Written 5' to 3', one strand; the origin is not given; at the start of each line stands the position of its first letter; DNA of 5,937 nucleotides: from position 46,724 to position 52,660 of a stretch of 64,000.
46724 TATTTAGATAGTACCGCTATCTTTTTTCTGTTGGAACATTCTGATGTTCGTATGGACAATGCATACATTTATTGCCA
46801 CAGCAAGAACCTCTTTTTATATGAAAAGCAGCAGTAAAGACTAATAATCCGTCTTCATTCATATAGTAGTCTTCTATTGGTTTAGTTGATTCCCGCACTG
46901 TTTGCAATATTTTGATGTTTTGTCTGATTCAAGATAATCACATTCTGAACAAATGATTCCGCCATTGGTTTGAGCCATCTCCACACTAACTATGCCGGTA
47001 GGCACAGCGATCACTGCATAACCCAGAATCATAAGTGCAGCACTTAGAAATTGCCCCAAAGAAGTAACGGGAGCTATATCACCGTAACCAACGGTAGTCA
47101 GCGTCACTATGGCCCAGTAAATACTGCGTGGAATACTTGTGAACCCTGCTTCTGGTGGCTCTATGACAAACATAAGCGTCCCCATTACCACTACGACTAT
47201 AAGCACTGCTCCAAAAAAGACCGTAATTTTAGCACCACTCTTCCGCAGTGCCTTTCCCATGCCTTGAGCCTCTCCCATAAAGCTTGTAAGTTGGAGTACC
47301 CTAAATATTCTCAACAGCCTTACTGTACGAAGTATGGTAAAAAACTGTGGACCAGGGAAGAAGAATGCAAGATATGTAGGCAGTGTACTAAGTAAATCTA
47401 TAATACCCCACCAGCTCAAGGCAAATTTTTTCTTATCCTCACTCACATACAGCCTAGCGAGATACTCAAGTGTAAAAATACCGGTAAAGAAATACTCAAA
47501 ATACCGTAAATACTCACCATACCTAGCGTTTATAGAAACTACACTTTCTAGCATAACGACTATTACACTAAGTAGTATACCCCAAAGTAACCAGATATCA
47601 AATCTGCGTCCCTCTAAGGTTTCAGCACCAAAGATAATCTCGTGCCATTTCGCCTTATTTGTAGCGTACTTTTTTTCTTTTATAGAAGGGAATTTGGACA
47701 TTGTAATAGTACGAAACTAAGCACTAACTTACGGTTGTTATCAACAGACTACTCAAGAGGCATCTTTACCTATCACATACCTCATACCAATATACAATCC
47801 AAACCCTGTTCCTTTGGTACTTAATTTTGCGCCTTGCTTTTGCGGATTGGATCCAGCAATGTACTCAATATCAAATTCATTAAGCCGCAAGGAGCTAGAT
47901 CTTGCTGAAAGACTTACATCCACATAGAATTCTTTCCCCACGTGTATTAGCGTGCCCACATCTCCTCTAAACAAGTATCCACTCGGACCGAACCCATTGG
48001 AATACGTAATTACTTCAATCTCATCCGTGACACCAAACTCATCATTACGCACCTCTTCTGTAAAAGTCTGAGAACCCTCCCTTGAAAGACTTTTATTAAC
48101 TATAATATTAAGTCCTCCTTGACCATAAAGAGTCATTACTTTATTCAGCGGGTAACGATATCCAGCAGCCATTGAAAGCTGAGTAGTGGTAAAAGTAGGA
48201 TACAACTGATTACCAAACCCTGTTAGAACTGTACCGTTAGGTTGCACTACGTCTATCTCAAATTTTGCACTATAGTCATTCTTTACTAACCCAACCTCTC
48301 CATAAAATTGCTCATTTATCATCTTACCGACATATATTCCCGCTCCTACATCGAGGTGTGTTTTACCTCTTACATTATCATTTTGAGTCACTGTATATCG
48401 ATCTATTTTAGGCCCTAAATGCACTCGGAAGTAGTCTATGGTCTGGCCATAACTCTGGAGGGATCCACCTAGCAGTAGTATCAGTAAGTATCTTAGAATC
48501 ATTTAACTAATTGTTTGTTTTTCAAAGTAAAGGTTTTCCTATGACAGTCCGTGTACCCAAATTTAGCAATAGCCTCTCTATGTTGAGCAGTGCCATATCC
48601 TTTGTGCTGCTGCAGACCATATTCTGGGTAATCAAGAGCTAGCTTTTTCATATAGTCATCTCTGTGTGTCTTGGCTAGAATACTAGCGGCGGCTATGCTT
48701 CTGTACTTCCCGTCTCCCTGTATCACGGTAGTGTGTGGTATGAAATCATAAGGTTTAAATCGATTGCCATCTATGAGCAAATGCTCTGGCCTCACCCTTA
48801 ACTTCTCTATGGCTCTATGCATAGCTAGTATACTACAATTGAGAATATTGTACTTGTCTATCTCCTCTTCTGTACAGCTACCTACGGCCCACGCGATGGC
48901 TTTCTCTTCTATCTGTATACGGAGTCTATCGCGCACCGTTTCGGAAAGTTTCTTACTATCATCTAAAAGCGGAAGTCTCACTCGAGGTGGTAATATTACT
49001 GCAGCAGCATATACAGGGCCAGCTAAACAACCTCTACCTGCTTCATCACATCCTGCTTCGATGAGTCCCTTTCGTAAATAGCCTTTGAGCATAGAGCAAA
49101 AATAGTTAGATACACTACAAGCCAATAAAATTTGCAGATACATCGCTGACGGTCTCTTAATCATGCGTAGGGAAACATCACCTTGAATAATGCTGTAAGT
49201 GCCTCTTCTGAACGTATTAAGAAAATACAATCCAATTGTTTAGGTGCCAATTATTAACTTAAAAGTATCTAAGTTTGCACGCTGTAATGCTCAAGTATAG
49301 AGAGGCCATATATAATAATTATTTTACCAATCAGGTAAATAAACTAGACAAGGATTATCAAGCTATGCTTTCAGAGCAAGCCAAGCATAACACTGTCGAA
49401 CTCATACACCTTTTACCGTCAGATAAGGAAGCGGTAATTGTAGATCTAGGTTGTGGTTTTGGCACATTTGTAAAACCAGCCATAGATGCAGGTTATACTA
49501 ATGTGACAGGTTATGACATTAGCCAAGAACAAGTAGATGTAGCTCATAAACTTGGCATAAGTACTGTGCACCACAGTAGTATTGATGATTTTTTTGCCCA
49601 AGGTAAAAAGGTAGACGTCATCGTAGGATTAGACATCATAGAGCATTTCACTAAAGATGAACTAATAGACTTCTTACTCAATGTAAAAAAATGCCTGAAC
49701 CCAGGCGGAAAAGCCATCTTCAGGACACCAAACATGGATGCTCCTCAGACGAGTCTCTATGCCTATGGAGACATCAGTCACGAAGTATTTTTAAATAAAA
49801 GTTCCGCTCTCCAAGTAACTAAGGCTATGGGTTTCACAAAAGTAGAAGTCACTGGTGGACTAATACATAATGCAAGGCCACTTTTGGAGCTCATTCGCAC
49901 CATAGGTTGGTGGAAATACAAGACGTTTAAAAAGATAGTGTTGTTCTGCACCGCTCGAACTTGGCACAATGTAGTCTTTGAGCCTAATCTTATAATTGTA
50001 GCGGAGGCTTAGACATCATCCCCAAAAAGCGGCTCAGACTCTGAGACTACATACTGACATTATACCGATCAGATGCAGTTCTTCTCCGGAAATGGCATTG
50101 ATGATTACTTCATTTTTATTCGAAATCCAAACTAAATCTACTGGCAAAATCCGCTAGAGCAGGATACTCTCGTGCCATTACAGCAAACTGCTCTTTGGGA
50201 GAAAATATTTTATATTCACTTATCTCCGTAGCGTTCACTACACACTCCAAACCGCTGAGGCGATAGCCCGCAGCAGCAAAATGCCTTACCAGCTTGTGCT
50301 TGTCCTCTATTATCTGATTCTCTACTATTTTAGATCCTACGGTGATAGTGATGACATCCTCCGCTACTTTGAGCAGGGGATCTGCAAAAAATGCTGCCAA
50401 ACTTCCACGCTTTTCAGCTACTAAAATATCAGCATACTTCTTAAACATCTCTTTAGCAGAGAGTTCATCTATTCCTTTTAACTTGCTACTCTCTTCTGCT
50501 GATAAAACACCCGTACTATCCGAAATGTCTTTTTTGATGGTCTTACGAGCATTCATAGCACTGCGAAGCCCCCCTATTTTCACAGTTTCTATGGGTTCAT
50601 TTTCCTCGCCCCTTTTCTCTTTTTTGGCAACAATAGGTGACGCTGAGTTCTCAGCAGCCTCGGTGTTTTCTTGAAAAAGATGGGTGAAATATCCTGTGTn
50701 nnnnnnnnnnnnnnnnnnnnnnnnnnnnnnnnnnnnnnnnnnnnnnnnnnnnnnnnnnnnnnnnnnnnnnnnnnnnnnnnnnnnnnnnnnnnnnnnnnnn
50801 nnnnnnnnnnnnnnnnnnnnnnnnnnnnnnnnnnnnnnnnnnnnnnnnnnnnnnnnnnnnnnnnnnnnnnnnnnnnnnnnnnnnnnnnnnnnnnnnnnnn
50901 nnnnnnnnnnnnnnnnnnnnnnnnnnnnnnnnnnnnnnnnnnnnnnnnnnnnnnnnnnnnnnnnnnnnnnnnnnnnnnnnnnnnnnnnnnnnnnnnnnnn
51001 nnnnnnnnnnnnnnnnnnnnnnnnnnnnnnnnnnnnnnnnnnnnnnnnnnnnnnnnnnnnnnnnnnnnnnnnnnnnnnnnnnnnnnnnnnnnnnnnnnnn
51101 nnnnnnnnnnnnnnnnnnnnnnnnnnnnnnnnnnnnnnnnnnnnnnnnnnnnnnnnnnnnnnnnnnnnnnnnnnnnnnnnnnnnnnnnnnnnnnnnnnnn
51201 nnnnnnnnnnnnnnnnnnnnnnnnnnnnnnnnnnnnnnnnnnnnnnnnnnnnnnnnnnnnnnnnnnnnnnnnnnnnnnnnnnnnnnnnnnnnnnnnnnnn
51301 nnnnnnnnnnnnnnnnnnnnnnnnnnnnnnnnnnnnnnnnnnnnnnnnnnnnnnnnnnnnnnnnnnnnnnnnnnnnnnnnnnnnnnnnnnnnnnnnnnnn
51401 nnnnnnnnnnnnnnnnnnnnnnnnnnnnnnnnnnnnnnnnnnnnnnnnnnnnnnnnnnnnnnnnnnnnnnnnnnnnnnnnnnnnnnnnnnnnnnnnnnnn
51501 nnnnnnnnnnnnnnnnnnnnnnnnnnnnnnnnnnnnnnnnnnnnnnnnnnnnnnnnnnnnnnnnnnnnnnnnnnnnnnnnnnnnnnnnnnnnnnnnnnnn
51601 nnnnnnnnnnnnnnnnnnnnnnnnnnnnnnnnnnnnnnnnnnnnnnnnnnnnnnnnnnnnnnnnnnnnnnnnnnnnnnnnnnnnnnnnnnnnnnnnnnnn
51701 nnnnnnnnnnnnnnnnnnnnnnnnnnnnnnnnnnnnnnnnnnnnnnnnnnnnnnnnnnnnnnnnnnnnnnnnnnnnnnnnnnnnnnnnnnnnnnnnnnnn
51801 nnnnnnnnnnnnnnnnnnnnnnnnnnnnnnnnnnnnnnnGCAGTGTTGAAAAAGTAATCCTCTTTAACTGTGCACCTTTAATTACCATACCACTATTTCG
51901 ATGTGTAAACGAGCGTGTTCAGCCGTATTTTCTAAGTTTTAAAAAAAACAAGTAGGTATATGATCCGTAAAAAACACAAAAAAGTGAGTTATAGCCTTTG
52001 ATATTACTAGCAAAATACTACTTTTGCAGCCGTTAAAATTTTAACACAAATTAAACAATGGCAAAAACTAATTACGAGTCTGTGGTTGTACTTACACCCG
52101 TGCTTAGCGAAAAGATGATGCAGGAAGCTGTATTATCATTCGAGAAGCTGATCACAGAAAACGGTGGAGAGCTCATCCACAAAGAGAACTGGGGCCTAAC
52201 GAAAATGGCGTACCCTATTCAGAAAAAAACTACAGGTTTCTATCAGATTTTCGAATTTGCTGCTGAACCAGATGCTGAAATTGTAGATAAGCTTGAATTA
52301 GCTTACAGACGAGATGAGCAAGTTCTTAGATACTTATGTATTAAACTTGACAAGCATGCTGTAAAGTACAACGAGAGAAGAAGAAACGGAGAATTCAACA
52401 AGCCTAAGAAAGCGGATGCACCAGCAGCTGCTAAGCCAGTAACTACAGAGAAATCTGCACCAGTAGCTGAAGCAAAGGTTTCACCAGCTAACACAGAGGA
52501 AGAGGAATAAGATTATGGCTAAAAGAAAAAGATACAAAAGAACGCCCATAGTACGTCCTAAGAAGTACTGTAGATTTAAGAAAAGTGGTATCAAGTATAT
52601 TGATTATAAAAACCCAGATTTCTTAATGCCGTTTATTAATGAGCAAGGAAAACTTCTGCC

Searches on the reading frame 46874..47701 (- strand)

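Call 64: search_protein_families(library=pfam, proteins=[window:46874-47701:-], max_evalue=0.00001)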
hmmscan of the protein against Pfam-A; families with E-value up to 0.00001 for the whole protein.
window:46874-47701:- (275 aa): 2 families
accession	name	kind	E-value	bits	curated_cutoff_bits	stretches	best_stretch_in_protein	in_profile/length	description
PF00520.37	Ion_trans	-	4.4e-33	114.9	25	1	33-244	3-235/241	Ion transport protein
PF07885.22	Ion_trans_2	-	2.5e-14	53.3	22.5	1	166-239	2-74/79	Ion channel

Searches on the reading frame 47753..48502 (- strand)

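Call 65: search_protein_families(library=pfam, proteins=[window:47753-48502:-], max_evalue=0.00001)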
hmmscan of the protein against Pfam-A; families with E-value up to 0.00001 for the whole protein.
window:47753-48502:- (249 aa): 1 family
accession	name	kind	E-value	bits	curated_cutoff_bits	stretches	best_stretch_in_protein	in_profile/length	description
PF13505.12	OMP_b-brl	-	1.4e-07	32.3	28.7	1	6-147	2-125/175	Outer membrane protein beta-barrel domain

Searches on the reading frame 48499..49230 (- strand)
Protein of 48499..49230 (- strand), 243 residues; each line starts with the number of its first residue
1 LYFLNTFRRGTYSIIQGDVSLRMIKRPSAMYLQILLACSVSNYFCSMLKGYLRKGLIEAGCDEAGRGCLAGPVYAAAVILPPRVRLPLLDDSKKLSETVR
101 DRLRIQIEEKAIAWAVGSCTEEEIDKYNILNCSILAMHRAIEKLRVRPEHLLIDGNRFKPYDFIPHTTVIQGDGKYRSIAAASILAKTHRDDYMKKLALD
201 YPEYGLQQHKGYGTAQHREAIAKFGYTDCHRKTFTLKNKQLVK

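Call 65: search_protein_families(library=pfam, proteins=[window:48499-49230:-], max_evalue=0.00001)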
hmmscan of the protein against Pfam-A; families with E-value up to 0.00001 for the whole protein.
window:48499-49230:- (243 aa): 1 family
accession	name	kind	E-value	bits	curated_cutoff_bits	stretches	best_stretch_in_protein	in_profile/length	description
PF01351.25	RNase_HII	-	1.7e-37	129.7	25.8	1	59-235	1-197/199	Ribonuclease HII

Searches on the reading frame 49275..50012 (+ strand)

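Call 65: search_protein_families(library=pfam, proteins=[window:49275-50012:+], max_evalue=0.00001)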
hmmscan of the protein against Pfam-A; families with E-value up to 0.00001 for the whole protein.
window:49275-50012:+ (245 aa): 6 families
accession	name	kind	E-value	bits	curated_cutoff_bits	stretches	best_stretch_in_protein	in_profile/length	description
PF13489.12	Methyltransf_23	-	1.4e-14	54.6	27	1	41-167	10-137/164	Methyltransferase domain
PF13649.12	Methyltransf_25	-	7.7e-13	49.4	27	1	55-145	1-97/97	Methyltransferase domain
PF08242.18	Methyltransf_12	-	2.6e-12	47.8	30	1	56-146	1-97/98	Methyltransferase domain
PF08241.18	Methyltransf_11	-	1.9e-11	44.9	21.2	1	56-149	1-95/95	Methyltransferase domain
PF02353.26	CMAS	-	1.6e-10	41.2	27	1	46-160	57-175/273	Mycolic acid cyclopropane synthetase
PF13847.12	Methyltransf_31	-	3.3e-08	33.8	27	1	50-155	2-115/145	Methyltransferase domain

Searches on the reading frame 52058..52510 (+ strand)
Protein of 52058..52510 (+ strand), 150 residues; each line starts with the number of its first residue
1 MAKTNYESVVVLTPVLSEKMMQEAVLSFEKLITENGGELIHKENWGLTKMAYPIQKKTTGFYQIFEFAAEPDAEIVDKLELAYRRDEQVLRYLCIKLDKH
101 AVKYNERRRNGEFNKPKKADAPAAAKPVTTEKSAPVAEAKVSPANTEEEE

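Call 65: search_protein_families(library=pfam, proteins=[window:52058-52510:+], max_evalue=0.00001)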
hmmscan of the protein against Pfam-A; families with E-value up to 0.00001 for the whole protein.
window:52058-52510:+ (150 aa): 1 family
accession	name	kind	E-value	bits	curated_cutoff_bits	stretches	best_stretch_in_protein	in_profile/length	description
PF01250.22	Ribosomal_S6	-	1.3e-24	86.6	27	1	5-96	1-90/90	Ribosomal protein S6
